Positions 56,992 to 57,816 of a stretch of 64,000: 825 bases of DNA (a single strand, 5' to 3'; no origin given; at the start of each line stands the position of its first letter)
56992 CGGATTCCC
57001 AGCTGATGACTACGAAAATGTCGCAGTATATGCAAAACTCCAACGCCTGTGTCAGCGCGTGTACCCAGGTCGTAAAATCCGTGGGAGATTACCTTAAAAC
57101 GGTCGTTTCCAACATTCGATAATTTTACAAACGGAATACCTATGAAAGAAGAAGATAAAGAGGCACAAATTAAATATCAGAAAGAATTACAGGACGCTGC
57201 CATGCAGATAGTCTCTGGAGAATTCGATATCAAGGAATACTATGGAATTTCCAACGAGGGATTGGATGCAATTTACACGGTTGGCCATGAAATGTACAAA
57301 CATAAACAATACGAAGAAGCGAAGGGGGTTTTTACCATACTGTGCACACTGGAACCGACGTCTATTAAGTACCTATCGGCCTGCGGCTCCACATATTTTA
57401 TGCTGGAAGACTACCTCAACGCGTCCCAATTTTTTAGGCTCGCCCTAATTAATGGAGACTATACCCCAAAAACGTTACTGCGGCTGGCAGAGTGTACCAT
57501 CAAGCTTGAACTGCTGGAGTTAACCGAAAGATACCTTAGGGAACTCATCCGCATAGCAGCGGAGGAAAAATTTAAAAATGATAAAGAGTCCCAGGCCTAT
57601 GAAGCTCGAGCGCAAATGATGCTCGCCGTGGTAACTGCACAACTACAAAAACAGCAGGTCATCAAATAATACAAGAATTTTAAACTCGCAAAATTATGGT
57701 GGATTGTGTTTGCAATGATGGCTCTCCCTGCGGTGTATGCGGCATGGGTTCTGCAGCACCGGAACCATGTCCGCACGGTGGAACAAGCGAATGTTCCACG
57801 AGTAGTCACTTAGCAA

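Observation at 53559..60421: Five-gene type III secretion translocator operon with lcrGVH-yopBD-like gene order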

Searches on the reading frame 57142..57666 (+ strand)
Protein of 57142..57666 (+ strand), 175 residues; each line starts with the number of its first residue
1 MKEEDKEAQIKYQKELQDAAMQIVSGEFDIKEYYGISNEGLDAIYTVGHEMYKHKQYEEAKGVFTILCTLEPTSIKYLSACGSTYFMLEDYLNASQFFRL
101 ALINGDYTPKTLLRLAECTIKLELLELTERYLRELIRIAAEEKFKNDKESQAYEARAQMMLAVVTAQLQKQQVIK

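Call 3: search_protein_families(library=pfam, proteins=[window:57142-57666:+], max_evalue=1)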
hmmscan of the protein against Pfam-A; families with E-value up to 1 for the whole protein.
window:57142-57666:+ (175 aa): 4 families
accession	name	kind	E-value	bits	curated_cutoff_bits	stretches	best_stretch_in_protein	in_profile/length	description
PF07720.18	TPR_3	-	8.5e-05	23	20.7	1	41-72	1-32/34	Tetratricopeptide repeat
PF07719.23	TPR_2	-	0.0004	20.7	27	1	43-73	3-33/34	Tetratricopeptide repeat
PF12895.13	ANAPC3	-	0.002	18.8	27.2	2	54-126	2-73/82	Anaphase-promoting complex, cyclosome, subunit 3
PF13424.12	TPR_12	-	0.009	16.6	30.1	0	108-159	2-54/77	Tetratricopeptide repeat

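Call 4: search_protein_families(library=ncbifam, proteins=[window:57142-57666:+], max_evalue=1)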
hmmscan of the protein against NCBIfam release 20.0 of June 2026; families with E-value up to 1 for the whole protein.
window:57142-57666:+ (175 aa): 6 families
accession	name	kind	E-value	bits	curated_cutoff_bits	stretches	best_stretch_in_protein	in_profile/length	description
TIGR02552.1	LcrH_SycD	equivalog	8.8e-22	77.3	104.8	1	27-161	4-133/136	SycD/LcrH family type III secretion system chaperone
NF011859.0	PRK15331.1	equivalog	3.7e-05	23.9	184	1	20-110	16-108/165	type III secretion system translocator chaperone SicA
NF011886.0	PRK15359.1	equivalog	6.7e-05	22.7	146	1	42-141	25-124/144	type III secretion system chaperone protein SscB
TIGR02795.1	tol_pal_ybgF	equivalog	9.7e-05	22.9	90.1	2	44-137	5-104/119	tol-pal system protein YbgF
NF040959.1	MamA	equivalog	0.00023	20.7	200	1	31-107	61-137/204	magnetosome protein MamA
NF047371.1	FlcA_CTERM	equivalog_domain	0.0024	16.4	300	1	44-102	476-534/646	periplasmic flagellar collar protein FlcA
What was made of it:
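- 57142..57669 (+): g3, 175 aa. Class II (SycD/LcrH/IpgC-type) TPR translocator chaperone. Pfam TPR_3 is above its cut-off (calls 3, 4).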

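Call 52: search_protein_families(library=pfam, proteins=[L002:2320-3420:+, L003:10545-11669:+, L004:10571-11782:+, L007:7929-9032:+, L008:7932-9074:+, L001:11699-14611:+, L003:11706-12836:+, L007:9066-10265:+, L008:9107-10846:+], max_evalue=0.1)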
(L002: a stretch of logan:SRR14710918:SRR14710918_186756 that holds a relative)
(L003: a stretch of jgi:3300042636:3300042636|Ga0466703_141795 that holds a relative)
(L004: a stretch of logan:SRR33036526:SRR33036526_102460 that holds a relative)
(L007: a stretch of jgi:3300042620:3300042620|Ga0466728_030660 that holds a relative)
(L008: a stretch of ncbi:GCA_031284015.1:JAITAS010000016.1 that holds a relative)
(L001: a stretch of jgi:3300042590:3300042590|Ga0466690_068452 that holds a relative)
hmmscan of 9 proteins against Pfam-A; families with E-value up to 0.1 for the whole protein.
L002:2320-3420:+ (366 aa): 3 families
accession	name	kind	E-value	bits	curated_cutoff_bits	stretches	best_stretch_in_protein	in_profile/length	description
PF05461.16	ApoL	-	0.0017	18.3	25.9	1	236-317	91-174/298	Apolipoprotein L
PF06664.17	WLS-like_TM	-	0.03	14.1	28.3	1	151-271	148-228/247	Wntless-like, transmembrane domain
PF11239.13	DUF3040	-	0.038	14.7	24.7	0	221-272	31-81/84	Protein of unknown function (DUF3040)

L003:10545-11669:+ (374 aa): 1 family
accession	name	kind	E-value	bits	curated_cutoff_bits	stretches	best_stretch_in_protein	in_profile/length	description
PF04888.17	SseC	-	0.00064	19.8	30.2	1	277-371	220-312/312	Secretion system effector C (SseC) like family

L004:10571-11782:+ (403 aa): 6 families
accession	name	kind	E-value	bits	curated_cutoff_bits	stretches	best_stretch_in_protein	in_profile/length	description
PF20990.2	DUF2207_C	-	0.0029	17.8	33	0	119-213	93-184/247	Predicted membrane protein (DUF2207) C-terminal domain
PF18142.6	SLATT_fungal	-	0.0032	18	26.5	1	264-383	8-118/121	SMODS and SLOG-associating 2TM effector domain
PF14015.11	DUF4231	-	0.028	15.3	24.7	0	265-322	12-64/103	Protein of unknown function (DUF4231)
PF12263.13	DUF3611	-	0.036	14.4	27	0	269-327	17-75/175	Protein of unknown function (DUF3611)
PF11239.13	DUF3040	-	0.043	14.5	24.7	1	159-209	32-76/84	Protein of unknown function (DUF3040)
PF05656.20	DUF805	-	0.098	13.6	25.7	0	267-326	9-68/111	Protein of unknown function (DUF805)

L007:7929-9032:+ (367 aa): 2 families
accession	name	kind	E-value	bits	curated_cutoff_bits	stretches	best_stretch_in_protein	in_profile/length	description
PF04888.17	SseC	-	0.00068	19.8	30.2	1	267-364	222-312/312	Secretion system effector C (SseC) like family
PF05055.17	DUF677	-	0.0023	17.3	29.1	1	227-343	170-290/336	Protein of unknown function (DUF677)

L008:7932-9074:+ (380 aa): 1 family
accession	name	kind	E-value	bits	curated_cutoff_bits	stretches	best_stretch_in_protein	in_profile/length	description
PF20990.2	DUF2207_C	-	3.3e-05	24.2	33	1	244-330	131-218/247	Predicted membrane protein (DUF2207) C-terminal domain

L001:11699-14611:+ (970 aa): 9 families
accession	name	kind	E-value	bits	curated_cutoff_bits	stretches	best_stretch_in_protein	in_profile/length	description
PF13863.11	DUF4200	-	1e-06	29.5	29.7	1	363-458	12-107/119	Domain of unknown function (DUF4200)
PF12325.13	TMF_TATA_bd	-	0.00015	22.3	29.1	1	419-484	14-78/115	TATA element modulatory factor 1 TATA binding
PF13851.11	GAS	-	0.0041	17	32.3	1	378-495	36-156/200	Growth-arrest specific micro-tubule binding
PF17675.6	APG6_N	-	0.0051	17.7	45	1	412-491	44-120/132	Apg6 coiled-coil region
PF24319.2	DUF7491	-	0.0067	17.1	30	1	415-477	19-81/90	Coiled-coil region of unknown function (DUF7491)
PF16331.10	TolA_bind_tri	-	0.011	16.2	30.1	1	411-445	19-53/76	TolA binding protein trimerisation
PF04977.20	DivIC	-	0.013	15.7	28.9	1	425-476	18-72/80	Septum formation initiator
PF06785.16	UPF0242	-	0.014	15.9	33.5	1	406-501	79-181/194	Uncharacterised protein family (UPF0242) N-terminus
PF16326.10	ABC_tran_CTD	-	0.067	13.8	32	1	415-442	6-33/69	ABC transporter C-terminal domain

L003:11706-12836:+ (376 aa): 1 family
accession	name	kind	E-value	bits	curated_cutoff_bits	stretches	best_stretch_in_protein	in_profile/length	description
PF18110.6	BRCC36_C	-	0.043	14.3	23.1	0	166-200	20-53/81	BRCC36 C-terminal helical domain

L007:9066-10265:+ (399 aa): 1 family
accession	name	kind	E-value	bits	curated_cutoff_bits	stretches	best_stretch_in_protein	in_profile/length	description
PF16906.11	Ribosomal_L26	-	0.079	13.9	28.8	0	63-99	22-44/82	Ribosomal proteins L26 eukaryotic, L24P archaeal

L008:9107-10846:+ (579 aa): 0 families

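Call 53: search_protein_families(library=ncbifam, proteins=[L002:2320-3420:+, L003:10545-11669:+, L004:10571-11782:+, L007:7929-9032:+, L008:7932-9074:+, L001:11699-14611:+, L003:11706-12836:+, L007:9066-10265:+, L008:9107-10846:+], max_evalue=0.1)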
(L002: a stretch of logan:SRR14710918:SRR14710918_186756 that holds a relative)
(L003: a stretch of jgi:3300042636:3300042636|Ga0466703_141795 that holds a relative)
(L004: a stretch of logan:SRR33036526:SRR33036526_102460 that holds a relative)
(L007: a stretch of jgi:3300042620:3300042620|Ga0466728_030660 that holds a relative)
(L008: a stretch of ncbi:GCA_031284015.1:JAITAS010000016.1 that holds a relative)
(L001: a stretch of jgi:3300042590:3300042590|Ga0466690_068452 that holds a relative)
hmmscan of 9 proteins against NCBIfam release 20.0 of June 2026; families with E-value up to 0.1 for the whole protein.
L002:2320-3420:+ (366 aa): 3 families
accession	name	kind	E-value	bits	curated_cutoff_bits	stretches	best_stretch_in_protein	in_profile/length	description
NF053808.1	Ssp4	equivalog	9.3e-05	21.8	300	1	237-292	89-145/280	Ssp4 family T6SS effector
NF033635.1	SLATT_fungal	domain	0.0065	16.4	35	1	244-347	24-126/128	SLATT domain-containing protein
NF049871.2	cytotoxin_MakA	exception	0.0091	15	320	1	236-301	188-252/354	alpha-pore-forming cytotoxin MakA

L003:10545-11669:+ (374 aa): 0 families

L004:10571-11782:+ (403 aa): 5 families
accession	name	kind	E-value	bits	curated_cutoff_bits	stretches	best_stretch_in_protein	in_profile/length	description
NF033632.1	SLATT_4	domain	0.0046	16.8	55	1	265-383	22-131/154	SLATT domain-containing protein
NF033483.0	PknB_PASTA_kin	equivalog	0.014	14.5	450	0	119-189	281-353/563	Stk1 family PASTA domain-containing Ser/Thr kinase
NF033634.1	SLATT_1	domain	0.017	15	41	0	267-323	21-72/132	SLATT domain-containing protein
NF047839.1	PspM_Rv2743c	equivalog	0.04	13.8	80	0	167-237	17-88/220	phage shock envelope stress response protein PspM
NF041730.1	XrtH_assoc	equivalog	0.064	13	35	0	164-204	104-145/184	exosortase H-associated membrane protein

L007:7929-9032:+ (367 aa): 0 families

L008:7932-9074:+ (380 aa): 0 families

L001:11699-14611:+ (970 aa): 14 families
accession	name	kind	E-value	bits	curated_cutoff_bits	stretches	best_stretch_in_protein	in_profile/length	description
TIGR04523.1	Mplasa_alph_rch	subfamily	4.5e-20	71.2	270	3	541-963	239-665/745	helix-rich protein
TIGR02168.1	SMC_prok_B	equivalog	3e-18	65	567.35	3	630-895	235-508/1181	chromosome segregation protein SMC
NF045487.1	ASRP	equivalog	8.8e-18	64.2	300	5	338-440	169-272/593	archaea-specific SMC-related protein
TIGR02169.1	SMC_prok_A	equivalog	4.4e-16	57.8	729.4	3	596-864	676-939/1165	chromosome segregation protein SMC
NF002572.0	PRK02224.1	equivalog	1.6e-07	30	1087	4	272-464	251-438/888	DNA double-strand break repair ATPase Rad50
NF052420.1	translocon_SseD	equivalog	7.9e-07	29.3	130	1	130-264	9-145/152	type III secretion system translocon protein SseD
NF038350.1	taxis_HmpF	equivalog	1.2e-06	27.2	200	2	371-534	110-278/553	pilus motility taxis protein HmpF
NF003034.1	PRK03918.1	equivalog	1e-05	23.7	700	1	338-599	175-424/878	DNA double-strand break repair ATPase Rad50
NF045780.1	TrlF_fam_ATP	equivalog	7.2e-05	21.7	350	1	191-459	416-686/944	TrlF family AAA-like ATPase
NF033885.1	conj_TraP_IncI1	equivalog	7.8e-05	22.5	135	1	166-302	12-144/217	conjugal transfer protein TraP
NF041035.1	Rad50_Halo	equivalog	0.0021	16.5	1000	1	720-874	269-429/883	DNA double-strand break repair ATPase Rad50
NF033206.1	ScyE_fam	subfamily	0.0059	16.2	80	1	36-235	11-187/333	ScyD/ScyE family protein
NF041034.1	Rad50_Sulf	equivalog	0.0061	14.5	1000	1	657-955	158-421/872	DNA double-strand break repair ATPase Rad50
NF047408.1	SA0632_fam_LP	equivalog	0.011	15.3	70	1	740-782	25-67/68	SA0632 family lipoprotein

L003:11706-12836:+ (376 aa): 0 families

L007:9066-10265:+ (399 aa): 5 families
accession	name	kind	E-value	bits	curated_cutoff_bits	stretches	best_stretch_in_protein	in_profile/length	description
NF052420.1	translocon_SseD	equivalog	0.00044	20.4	130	1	150-211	25-85/152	type III secretion system translocon protein SseD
NF043060.1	MAP_0585_fam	equivalog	0.022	14.7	170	1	202-305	28-154/319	MAP_0585 family protein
NF004918.0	PRK06274.1-4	equivalog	0.027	14.2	278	1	38-78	75-115/202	indolepyruvate oxidoreductase subunit beta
TIGR01399.1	hrcV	equivalog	0.06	11.8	692.25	0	38-167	392-520/677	type III secretion system export apparatus subunit SctV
NF011512.0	PRK14950.1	equivalog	0.097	11.8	593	0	117-342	285-486/585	DNA polymerase III subunits gamma and tau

L008:9107-10846:+ (579 aa): 8 families
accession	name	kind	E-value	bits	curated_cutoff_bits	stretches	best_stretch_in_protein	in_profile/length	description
TIGR02168.1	SMC_prok_B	equivalog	1.9e-06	26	567.35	1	204-451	710-959/1181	chromosome segregation protein SMC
TIGR04523.1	Mplasa_alph_rch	subfamily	7.6e-06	24.1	270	1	324-484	467-634/745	helix-rich protein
TIGR02169.1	SMC_prok_A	equivalog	1.7e-05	22.7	729.4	1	214-443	704-938/1165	chromosome segregation protein SMC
NF052420.1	translocon_SseD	equivalog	3.5e-05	24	130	2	142-206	16-80/152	type III secretion system translocon protein SseD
NF045487.1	ASRP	equivalog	0.00044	19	300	1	318-555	166-393/593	archaea-specific SMC-related protein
NF002572.0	PRK02224.1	equivalog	0.00053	18.4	1087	1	344-566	185-412/888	DNA double-strand break repair ATPase Rad50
NF040788.1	S-lay_SlaB_Mtsph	equivalog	0.0075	15.2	700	1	361-450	302-391/416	S-layer protein SlaB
NF003034.1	PRK03918.1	equivalog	0.032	12.2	700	1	238-488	166-412/878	DNA double-strand break repair ATPase Rad50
